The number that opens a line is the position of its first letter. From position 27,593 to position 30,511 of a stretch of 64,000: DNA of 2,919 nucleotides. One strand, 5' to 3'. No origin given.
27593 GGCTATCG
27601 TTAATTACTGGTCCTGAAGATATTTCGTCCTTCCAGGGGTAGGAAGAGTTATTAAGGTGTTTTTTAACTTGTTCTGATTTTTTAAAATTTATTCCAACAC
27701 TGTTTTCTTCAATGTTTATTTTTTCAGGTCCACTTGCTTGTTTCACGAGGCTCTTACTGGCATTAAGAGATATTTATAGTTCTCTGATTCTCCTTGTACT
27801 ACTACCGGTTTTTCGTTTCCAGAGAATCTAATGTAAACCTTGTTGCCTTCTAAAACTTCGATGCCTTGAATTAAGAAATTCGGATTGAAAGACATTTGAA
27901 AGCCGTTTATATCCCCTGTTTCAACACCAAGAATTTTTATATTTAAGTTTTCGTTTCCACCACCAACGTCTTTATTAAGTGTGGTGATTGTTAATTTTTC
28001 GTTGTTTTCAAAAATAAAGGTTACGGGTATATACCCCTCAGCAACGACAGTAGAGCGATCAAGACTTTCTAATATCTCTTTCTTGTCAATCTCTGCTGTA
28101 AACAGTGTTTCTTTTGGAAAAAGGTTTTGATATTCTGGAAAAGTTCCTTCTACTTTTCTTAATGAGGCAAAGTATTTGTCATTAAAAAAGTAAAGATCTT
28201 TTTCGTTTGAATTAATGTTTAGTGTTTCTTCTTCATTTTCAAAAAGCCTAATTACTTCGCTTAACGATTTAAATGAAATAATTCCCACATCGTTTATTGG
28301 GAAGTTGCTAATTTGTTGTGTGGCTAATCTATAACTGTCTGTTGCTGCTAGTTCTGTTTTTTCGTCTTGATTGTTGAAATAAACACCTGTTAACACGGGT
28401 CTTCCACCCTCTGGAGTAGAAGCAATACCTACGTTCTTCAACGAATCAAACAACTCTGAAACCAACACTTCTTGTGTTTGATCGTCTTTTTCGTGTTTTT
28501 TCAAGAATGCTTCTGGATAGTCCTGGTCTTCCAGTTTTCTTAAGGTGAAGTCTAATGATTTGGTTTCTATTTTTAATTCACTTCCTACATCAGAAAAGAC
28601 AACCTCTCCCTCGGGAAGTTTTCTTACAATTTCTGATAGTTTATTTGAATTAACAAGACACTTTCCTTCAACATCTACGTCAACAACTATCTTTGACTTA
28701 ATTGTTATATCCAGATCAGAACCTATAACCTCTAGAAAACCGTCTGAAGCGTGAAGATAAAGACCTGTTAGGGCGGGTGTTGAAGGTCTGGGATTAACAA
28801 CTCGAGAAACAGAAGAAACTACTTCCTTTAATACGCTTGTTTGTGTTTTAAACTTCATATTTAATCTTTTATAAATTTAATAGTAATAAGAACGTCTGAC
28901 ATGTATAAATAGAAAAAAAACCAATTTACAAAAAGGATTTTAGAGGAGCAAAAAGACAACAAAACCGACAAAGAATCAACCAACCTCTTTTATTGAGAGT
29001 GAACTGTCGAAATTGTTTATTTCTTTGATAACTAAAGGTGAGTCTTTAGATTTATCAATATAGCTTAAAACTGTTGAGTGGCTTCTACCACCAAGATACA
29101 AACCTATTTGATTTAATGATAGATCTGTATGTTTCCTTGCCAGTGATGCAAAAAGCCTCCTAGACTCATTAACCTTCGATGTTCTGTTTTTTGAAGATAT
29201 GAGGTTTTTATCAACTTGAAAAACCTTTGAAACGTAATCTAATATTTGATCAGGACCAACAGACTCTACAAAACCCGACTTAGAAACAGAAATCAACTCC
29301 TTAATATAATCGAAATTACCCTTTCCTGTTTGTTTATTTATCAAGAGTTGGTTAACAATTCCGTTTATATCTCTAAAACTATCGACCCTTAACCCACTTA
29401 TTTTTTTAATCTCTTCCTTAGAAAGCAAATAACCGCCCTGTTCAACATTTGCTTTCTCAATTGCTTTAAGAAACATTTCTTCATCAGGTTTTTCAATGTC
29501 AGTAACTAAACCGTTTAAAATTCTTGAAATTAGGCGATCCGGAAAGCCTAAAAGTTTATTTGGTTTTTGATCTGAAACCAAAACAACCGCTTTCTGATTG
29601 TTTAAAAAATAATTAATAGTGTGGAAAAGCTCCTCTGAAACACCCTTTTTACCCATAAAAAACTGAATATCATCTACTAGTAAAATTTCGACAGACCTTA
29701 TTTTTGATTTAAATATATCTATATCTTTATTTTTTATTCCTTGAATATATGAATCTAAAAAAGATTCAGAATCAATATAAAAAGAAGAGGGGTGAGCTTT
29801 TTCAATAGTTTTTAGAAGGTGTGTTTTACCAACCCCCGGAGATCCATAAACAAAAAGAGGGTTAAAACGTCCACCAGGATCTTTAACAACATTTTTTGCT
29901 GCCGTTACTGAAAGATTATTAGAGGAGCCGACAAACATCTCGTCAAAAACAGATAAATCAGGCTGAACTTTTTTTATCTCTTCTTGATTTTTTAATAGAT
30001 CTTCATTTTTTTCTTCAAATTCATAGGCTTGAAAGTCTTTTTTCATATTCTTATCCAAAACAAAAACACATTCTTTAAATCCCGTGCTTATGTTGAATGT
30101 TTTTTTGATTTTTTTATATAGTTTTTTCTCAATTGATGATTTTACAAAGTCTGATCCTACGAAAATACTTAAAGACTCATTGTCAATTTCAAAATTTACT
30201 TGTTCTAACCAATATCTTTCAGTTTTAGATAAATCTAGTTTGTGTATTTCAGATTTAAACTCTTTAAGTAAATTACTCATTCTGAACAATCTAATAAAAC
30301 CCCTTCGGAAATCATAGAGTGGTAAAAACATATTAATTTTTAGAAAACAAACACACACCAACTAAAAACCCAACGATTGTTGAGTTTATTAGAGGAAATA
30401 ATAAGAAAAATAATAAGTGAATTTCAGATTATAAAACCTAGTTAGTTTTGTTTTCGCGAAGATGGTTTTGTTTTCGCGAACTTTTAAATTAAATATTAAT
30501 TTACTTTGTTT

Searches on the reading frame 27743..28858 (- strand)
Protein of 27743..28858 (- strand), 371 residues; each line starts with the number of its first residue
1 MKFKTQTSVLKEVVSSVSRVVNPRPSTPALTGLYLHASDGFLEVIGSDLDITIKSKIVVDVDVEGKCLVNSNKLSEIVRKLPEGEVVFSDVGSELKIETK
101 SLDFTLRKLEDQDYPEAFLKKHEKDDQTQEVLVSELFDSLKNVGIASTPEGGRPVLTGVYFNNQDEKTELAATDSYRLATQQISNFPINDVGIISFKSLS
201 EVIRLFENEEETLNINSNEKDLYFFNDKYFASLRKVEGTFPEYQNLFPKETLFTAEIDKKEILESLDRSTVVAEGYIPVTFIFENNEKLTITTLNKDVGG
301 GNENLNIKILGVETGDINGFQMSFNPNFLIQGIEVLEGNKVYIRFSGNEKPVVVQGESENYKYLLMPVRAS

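Call 12: search_protein_families(library=pfam, proteins=[window:27743-28858:-], max_evalue=0.001)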
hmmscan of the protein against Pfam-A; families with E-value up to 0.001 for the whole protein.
window:27743-28858:- (371 aa): 3 families
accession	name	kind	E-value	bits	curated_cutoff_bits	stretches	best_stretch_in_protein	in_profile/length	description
PF00712.24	DNA_pol3_beta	-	1.1e-26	93.7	24.4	1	1-116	1-118/120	DNA polymerase III beta subunit, N-terminal domain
PF02768.20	DNA_pol3_beta_3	-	1e-16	61.3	27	1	245-369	2-121/121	DNA polymerase III beta subunit, C-terminal domain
PF02767.21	DNA_pol3_beta_2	-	3e-16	60.2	27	1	136-242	7-116/116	DNA polymerase III beta subunit, central domain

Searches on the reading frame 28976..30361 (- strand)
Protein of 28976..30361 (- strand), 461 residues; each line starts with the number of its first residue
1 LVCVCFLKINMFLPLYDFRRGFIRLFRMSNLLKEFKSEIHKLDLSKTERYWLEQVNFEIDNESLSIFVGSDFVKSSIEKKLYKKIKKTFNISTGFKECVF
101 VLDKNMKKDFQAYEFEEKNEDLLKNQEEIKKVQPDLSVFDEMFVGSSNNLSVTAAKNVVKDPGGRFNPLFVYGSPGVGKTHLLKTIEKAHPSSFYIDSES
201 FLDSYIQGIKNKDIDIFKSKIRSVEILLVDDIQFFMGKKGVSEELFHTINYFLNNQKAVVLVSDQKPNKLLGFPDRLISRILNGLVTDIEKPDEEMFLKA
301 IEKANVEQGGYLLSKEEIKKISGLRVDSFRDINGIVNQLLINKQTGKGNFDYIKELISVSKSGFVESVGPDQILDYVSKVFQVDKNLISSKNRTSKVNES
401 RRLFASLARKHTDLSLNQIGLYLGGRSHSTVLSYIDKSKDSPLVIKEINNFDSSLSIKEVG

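Call 12: search_protein_families(library=pfam, proteins=[window:28976-30361:-], max_evalue=0.001)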
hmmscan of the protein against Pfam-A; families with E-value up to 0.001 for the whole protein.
window:28976-30361:- (461 aa): 7 families
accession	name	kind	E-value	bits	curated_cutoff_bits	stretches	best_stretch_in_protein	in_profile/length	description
PF00308.24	Bac_DnaA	-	2.6e-44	151.7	23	1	138-288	6-162/162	Bacterial DnaA ATPAse domain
PF08299.17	Bac_DnaA_C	-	1.8e-17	63.6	31.5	1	370-437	1-68/69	Bacterial dnaA protein helix-turn-helix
PF00004.35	AAA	-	6.5e-07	30.3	21.2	1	170-262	2-106/131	ATPase family associated with various cellular activities (AAA)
PF11490.13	DNA_pol3_a_NII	-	2.9e-05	24.4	26.3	1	50-133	19-105/117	DNA polymerase III polC-type N-terminus II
PF13401.12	AAA_22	-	3e-05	24.8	27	0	169-193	8-36/130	AAA domain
PF13191.12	AAA_16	-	8.5e-05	23.5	32.6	1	158-209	18-73/167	AAA ATPase domain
PF13173.12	AAA_14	-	0.00041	20.8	27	0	167-259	3-92/129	AAA domain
